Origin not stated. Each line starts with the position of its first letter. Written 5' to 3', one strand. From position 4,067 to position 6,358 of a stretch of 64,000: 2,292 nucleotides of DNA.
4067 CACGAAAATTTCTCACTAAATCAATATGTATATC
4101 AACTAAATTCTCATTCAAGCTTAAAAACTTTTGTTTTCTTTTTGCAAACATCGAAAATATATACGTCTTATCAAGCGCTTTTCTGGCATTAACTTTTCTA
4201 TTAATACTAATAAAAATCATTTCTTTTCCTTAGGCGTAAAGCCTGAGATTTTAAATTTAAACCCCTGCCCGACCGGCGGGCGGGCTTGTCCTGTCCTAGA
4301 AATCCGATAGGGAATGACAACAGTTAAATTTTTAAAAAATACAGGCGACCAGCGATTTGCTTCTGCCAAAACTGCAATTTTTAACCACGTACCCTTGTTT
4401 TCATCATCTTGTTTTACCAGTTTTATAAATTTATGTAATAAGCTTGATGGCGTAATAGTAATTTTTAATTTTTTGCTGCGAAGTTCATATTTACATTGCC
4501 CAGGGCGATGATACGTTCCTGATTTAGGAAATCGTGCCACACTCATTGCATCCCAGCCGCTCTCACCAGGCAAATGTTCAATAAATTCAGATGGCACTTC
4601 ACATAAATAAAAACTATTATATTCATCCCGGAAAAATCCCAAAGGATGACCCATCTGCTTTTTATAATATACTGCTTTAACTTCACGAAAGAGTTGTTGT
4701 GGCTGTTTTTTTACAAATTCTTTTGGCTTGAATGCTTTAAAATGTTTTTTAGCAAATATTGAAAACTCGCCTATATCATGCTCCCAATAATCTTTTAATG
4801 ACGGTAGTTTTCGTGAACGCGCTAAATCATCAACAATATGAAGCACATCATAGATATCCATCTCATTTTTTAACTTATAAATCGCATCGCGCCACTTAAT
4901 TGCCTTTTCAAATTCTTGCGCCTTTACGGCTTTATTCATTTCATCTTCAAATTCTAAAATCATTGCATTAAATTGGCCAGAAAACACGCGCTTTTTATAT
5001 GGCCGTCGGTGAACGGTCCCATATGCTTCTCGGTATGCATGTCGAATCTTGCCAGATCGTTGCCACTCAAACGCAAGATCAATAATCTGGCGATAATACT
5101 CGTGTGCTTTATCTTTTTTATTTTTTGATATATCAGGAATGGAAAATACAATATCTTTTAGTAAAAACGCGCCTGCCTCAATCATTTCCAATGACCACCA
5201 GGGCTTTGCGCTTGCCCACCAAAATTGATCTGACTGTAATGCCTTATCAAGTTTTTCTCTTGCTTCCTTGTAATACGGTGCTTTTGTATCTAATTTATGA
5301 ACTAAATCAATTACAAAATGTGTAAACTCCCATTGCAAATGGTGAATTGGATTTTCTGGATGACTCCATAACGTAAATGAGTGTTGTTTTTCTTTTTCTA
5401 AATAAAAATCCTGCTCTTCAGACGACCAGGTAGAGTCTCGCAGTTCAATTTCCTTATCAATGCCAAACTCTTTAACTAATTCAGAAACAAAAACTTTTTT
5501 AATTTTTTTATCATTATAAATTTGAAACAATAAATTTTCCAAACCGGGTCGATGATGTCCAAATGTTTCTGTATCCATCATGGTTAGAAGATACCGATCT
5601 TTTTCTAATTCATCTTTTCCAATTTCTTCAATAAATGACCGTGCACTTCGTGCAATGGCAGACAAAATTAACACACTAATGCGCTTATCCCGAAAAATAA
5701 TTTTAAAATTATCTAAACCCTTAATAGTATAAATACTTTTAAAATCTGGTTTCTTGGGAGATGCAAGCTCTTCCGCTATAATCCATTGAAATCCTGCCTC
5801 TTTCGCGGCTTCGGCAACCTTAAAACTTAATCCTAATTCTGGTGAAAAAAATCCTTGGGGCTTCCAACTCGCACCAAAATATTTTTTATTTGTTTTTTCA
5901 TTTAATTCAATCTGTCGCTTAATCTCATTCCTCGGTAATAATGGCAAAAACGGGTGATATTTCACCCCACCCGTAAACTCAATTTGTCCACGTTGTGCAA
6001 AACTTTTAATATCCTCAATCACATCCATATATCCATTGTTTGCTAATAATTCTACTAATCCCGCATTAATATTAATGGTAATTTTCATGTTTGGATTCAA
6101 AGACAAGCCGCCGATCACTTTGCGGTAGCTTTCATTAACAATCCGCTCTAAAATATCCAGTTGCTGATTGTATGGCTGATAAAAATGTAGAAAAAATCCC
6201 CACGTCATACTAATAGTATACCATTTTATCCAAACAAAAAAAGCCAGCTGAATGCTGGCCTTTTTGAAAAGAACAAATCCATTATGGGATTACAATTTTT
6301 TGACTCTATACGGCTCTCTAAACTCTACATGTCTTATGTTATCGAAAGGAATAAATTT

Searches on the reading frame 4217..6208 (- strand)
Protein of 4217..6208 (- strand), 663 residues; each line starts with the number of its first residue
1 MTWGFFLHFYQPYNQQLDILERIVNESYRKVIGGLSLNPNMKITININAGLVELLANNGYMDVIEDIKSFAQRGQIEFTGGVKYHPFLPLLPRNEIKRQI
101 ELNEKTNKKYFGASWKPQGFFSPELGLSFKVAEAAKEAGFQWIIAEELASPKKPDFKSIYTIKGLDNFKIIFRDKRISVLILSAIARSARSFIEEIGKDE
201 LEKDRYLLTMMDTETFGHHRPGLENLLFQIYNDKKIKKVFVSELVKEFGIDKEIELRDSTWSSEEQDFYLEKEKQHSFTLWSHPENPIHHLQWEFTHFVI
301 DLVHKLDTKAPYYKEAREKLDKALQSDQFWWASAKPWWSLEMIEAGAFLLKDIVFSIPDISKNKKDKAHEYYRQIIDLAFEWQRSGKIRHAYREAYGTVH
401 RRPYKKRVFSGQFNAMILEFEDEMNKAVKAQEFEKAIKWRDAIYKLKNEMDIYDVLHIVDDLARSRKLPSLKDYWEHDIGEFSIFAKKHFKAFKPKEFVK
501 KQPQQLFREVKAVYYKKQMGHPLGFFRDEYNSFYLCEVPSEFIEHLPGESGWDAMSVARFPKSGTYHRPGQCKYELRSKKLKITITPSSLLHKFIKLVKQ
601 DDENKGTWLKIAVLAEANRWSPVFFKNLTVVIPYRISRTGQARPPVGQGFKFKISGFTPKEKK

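Call 10: search_protein_families(library=pfam, proteins=[window:4217-6208:-], max_evalue=1)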
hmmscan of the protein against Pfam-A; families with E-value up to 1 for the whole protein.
window:4217-6208:- (663 aa): 4 families
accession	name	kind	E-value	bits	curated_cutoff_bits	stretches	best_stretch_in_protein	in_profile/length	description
PF03065.20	Glyco_hydro_57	-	1.4e-26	93.9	21.2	1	11-248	31-282/291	Glycosyl hydrolase family 57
PF02151.25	UVR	-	6.1e-07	29.4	21.5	1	417-448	4-35/36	UvrB/uvrC motif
PF08321.18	PPP5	-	0.12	13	23.5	0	422-452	2-31/93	PPP5 TPR repeat region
PF15035.11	Rootletin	-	0.3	11.5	36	0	247-283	119-158/188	Ciliary rootlet component, centrosome cohesion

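Call 52: find_homologous_proteins(query=window:4217-6208:-, max_evalue=1e-50)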
Query window:4217-6208:- (663 aa): 1391 proteins with E <= 1e-50 among 8000 candidates; the best 120 are listed.
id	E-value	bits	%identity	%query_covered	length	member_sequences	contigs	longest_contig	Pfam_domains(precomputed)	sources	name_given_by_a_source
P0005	0.0e+0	1529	100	100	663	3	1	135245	PF03065.21,PF02151.26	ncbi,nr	ncbi:UvrB/UvrC motif-containing protein [Patescibacteria group bacterium AH-259-L05]|nr:UvrB/UvrC mo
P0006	0.0e+0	1363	90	100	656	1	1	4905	PF03065.21,PF02151.26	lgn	-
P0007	0.0e+0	1276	84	100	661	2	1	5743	PF03065.21,PF02151.26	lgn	-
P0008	0.0e+0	1227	81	100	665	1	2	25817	PF03065.21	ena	-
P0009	0.0e+0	1116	73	100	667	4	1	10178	PF03065.21,PF02151.26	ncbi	-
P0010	0.0e+0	1110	73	100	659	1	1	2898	PF03065.21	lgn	-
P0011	0.0e+0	1095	71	100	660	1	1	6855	PF03065.21,PF02151.26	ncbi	-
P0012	0.0e+0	1087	70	100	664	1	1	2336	PF03065.21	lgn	-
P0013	0.0e+0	1075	70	100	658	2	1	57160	PF03065.21,PF02151.26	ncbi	-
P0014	0.0e+0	1059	70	100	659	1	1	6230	PF03065.21,PF02151.26,PF01074.29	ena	-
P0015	0.0e+0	1052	69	100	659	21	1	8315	PF03065.21,PF02151.26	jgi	-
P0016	0.0e+0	1048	69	100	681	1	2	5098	PF03065.21,PF01074.29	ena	-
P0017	0.0e+0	1046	68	100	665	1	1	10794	PF03065.21,PF02151.26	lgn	-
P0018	0.0e+0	1044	69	100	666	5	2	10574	PF03065.21,PF02151.26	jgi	-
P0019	0.0e+0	1040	68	100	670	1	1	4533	PF03065.21,PF02151.26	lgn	-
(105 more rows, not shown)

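Call 53: find_encoding_contigs(protein=P0006, flank=6000, max_places=3)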
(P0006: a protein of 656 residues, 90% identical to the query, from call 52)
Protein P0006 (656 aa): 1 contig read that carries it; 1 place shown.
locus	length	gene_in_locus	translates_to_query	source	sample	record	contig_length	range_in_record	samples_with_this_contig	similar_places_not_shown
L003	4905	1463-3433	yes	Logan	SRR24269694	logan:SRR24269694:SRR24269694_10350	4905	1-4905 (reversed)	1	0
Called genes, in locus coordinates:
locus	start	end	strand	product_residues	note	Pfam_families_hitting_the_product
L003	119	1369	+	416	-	PF03065:Glyco_hydro_57, PF01522:Polysacc_deac_1 (weak)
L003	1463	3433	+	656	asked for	PF03065:Glyco_hydro_57, PF02151:UVR (weak)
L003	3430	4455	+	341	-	PF01636:APH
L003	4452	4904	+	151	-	?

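Call 54: find_encoding_contigs(protein=P0007, flank=6000, max_places=3)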
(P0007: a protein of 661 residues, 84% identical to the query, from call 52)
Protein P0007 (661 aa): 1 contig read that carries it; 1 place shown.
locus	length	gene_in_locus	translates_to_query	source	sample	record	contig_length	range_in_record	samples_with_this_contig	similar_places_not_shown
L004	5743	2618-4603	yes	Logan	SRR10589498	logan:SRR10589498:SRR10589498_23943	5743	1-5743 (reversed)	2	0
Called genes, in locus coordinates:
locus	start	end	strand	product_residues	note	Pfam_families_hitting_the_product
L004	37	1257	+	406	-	PF03065:Glyco_hydro_57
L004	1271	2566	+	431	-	PF03065:Glyco_hydro_57, PF01522:Polysacc_deac_1 (weak)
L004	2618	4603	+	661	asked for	PF03065:Glyco_hydro_57, PF02151:UVR (weak)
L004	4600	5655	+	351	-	PF01636:APH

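Call 55: find_encoding_contigs(protein=P0008, flank=6000, max_places=3)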
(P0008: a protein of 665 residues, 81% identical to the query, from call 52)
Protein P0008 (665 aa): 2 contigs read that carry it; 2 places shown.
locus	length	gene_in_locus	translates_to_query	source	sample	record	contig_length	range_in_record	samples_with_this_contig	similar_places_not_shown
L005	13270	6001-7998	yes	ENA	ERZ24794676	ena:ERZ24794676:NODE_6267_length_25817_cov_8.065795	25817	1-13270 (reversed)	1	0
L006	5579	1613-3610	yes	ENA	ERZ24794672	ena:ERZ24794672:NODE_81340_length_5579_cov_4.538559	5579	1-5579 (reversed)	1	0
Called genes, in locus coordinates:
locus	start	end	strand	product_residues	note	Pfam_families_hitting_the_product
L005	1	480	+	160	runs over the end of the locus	PF02075:RuvC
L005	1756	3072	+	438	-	PF08323:Glyco_transf_5, PF00534:Glycos_transf_1, PF13692:Glyco_trans_1_4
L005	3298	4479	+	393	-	PF01074:Glyco_hydro_38N (faint), PF03065:Glyco_hydro_57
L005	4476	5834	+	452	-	PF03065:Glyco_hydro_57, PF01522:Polysacc_deac_1 (weak)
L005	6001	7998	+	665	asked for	PF03065:Glyco_hydro_57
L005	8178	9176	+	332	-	PF01636:APH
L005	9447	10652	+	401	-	PF12323:HTH_OrfB_IS605, PF01385:OrfB_IS605, PF07282:Cas12f1-like_TNB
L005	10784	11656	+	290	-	PF02811:PHP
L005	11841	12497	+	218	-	PF01202:SKI (faint)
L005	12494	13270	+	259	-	?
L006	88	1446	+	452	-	PF03065:Glyco_hydro_57, PF01522:Polysacc_deac_1 (weak)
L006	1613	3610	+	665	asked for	PF03065:Glyco_hydro_57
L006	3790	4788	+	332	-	PF01636:APH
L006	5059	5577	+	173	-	?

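Call 63: find_encoding_contigs(protein=P0009, flank=7000, max_places=2)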
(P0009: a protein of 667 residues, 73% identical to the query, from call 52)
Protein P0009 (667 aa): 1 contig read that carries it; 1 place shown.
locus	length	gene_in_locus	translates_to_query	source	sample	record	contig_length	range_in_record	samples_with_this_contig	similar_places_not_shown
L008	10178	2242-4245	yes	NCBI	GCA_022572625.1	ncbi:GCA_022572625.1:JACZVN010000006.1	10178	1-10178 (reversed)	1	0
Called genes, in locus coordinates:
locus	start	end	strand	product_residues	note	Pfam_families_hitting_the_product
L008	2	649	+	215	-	?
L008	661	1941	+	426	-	PF03065:Glyco_hydro_57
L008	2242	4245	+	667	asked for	PF03065:Glyco_hydro_57, PF02151:UVR (weak)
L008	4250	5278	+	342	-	PF01636:APH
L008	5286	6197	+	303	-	PF02811:PHP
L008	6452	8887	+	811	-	PF00696:AA_kinase, PF13840:ACT_7 (weak), PF22468:ACT_9, PF01842:ACT (weak), PF13840:ACT_7 (weak), PF22468:ACT_9, PF03447:NAD_binding_3, PF00742:Homoserine_dh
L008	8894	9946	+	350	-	PF01118:Semialdhyde_dh, PF02774:Semialdhyde_dhC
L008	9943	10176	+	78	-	?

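Call 64: find_encoding_contigs(protein=P0013, flank=7000, max_places=2)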
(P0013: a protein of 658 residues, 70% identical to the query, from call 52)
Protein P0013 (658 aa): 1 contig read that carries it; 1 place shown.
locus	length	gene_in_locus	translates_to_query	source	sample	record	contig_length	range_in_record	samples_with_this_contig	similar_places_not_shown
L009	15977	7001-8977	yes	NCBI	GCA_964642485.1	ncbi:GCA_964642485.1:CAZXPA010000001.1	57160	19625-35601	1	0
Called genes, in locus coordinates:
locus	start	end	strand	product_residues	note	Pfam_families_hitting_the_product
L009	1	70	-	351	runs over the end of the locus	PF01380:SIS (weak), PF10432:bact-PGI_C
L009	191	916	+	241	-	PF20772:TACO1_YebC_N, PF01709:Transcrip_reg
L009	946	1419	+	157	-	PF02075:RuvC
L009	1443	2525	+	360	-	PF00723:Glyco_hydro_15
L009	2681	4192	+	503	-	PF08323:Glyco_transf_5, PF13439:Glyco_transf_4, PF13579:Glyco_trans_4_4 (weak), PF00534:Glycos_transf_1, PF13692:Glyco_trans_1_4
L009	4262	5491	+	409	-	PF03065:Glyco_hydro_57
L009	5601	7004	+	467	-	PF01522:Polysacc_deac_1 (weak), PF03065:Glyco_hydro_57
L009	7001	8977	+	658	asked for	PF03065:Glyco_hydro_57, PF02151:UVR (weak)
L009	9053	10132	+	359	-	PF01636:APH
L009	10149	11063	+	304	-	PF02811:PHP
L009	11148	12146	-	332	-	-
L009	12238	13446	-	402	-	PF23473:LysM3_LYK4_5 (faint), PF01476:LysM, PF05257:CHAP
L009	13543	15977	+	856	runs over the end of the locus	PF00133:tRNA-synt_1, PF01406:tRNA-synt_1e (faint), PF09334:tRNA-synt_1g, PF13603:tRNA-synt_1_2, PF00133:tRNA-synt_1, PF08264:Anticodon_1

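Call 91: find_encoding_contigs(protein=P0126, flank=7000)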
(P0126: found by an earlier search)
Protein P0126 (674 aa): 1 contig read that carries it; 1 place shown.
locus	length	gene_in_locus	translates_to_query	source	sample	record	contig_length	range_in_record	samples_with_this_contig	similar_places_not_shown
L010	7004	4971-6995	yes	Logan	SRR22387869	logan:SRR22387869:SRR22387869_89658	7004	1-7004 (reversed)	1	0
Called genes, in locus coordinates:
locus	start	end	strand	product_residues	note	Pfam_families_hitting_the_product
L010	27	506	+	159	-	PF02075:RuvC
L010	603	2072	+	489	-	PF08323:Glyco_transf_5, PF20706:GT4-conflict (faint), PF13439:Glyco_transf_4 (faint), PF00534:Glycos_transf_1, PF13692:Glyco_trans_1_4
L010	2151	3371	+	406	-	PF03065:Glyco_hydro_57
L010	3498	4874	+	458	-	PF03065:Glyco_hydro_57, PF01522:Polysacc_deac_1 (weak)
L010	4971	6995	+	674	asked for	PF03065:Glyco_hydro_57, PF02151:UVR (weak)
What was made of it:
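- Six close relatives lack the island (calls 53-55, 63, 64, 91).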
